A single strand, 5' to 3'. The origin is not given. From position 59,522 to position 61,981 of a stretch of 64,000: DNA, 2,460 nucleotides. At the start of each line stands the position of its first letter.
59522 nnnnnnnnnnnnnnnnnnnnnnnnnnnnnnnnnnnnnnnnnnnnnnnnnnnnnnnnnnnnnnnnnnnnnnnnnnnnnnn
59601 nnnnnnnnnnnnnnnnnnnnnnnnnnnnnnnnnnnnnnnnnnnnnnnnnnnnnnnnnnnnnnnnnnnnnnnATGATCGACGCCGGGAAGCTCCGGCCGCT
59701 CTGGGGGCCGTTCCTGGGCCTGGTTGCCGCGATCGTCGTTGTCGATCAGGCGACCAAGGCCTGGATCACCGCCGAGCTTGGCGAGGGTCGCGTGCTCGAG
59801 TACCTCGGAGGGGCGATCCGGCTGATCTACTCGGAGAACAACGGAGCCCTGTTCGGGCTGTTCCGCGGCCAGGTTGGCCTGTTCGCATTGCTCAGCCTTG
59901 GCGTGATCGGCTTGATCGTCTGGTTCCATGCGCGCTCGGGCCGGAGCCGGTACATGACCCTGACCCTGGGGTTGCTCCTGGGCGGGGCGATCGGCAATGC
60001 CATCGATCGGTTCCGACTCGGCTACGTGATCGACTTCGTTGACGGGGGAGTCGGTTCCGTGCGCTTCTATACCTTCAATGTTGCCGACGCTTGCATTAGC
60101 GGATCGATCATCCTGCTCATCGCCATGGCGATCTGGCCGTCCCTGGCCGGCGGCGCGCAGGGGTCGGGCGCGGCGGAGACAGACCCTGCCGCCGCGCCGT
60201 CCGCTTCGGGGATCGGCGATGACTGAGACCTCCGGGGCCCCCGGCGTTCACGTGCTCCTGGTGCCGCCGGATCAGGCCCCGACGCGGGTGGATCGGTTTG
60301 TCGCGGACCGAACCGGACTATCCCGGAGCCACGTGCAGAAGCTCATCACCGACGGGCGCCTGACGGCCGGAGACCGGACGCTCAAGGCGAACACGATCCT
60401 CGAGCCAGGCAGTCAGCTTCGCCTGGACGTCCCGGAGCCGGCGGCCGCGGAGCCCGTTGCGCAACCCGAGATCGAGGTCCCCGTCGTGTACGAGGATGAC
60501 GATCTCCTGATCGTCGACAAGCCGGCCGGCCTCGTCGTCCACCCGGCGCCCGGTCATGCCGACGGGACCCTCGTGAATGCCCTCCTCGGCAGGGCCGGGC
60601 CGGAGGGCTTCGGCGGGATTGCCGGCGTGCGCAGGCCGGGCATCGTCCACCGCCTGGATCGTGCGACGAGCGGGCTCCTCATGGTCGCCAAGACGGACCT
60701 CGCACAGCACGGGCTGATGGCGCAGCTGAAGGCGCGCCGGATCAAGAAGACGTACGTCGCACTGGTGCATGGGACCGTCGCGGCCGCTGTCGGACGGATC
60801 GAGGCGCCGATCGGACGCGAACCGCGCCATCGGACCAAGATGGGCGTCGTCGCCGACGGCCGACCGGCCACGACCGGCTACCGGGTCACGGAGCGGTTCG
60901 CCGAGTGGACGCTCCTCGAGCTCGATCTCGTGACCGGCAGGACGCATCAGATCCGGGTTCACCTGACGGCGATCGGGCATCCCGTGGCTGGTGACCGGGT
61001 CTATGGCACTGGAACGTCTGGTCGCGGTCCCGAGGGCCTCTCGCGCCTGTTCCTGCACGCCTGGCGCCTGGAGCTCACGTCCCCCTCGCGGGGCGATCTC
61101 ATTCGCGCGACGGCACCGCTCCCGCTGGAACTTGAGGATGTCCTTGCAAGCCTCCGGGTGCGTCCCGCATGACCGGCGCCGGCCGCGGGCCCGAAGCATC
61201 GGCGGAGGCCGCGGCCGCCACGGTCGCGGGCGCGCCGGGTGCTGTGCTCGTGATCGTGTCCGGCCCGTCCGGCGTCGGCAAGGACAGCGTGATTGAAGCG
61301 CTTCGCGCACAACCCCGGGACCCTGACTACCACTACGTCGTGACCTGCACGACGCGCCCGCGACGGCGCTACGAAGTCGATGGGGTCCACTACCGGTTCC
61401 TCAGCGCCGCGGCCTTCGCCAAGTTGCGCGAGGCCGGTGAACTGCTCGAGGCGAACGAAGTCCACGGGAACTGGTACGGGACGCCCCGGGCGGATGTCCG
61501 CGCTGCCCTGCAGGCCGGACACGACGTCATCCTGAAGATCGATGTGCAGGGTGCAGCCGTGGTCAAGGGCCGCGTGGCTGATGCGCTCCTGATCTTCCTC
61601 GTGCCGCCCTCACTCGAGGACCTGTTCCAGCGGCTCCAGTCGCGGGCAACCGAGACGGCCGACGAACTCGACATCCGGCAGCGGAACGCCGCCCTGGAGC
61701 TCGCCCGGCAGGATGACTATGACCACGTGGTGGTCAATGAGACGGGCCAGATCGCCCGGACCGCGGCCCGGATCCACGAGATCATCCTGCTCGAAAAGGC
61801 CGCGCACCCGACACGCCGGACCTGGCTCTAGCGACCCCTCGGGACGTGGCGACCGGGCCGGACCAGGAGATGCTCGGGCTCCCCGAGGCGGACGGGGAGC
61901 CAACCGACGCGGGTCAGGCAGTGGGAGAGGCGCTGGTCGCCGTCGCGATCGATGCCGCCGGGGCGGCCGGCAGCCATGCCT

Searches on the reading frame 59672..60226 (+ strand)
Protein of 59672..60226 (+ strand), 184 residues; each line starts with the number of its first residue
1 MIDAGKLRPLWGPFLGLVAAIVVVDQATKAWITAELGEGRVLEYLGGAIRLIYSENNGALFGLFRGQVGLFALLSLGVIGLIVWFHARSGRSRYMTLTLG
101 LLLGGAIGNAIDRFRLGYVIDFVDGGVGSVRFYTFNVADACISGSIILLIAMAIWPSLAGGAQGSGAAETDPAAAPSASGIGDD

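Call 12: search_protein_families(library=pfam, proteins=[window:59672-60226:+], max_evalue=0.001)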
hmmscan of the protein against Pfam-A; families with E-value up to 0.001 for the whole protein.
window:59672-60226:+ (184 aa): 1 family
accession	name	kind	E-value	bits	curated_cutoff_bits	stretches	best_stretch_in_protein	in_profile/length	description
PF01252.23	Peptidase_A8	-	5.9e-35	121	25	1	18-153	2-140/142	Signal peptidase (SPase) II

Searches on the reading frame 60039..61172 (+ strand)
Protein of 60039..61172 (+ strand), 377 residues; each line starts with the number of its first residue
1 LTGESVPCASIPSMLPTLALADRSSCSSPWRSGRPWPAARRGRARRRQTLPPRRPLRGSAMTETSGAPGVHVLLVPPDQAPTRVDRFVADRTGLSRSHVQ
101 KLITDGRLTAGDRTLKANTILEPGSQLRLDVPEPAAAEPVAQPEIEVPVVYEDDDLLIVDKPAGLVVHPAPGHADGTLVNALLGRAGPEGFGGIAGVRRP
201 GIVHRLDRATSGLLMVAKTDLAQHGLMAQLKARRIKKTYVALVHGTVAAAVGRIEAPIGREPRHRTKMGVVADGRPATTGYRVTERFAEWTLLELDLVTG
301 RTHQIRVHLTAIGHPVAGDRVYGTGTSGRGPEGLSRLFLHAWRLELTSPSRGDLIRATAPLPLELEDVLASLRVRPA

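Call 40: search_protein_families(library=pfam, proteins=[window:60039-61172:+], max_evalue=0.01)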
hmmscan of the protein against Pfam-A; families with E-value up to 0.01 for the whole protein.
window:60039-61172:+ (377 aa): 3 families
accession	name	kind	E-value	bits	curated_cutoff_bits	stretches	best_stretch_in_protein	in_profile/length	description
PF00849.27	PseudoU_synth_2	-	1.7e-29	103.4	26.8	1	155-310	1-151/152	RNA pseudouridylate synthase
PF01479.30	S4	-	0.0011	19.1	22.8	0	83-126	2-47/48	S4 domain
PF06353.17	DUF1062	-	0.0035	18.5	23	1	67-110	88-131/135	Protein of unknown function (DUF1062)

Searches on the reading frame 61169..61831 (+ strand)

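Call 40: search_protein_families(library=pfam, proteins=[window:61169-61831:+], max_evalue=0.01)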
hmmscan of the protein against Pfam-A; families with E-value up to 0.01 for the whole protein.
window:61169-61831:+ (220 aa): 4 families
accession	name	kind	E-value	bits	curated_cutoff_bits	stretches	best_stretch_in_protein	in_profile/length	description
PF00625.27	Guanylate_kin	-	2.8e-36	125.3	25.2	1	27-192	4-167/182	Guanylate kinase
PF13191.12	AAA_16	-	0.00021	22.3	32.6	1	5-93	4-85/167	AAA ATPase domain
PF13671.12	AAA_33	-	0.0019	19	27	0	27-170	1-129/143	AAA domain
PF13238.12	AAA_18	-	0.0024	18.8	29.4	1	28-166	1-118/128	AAA domain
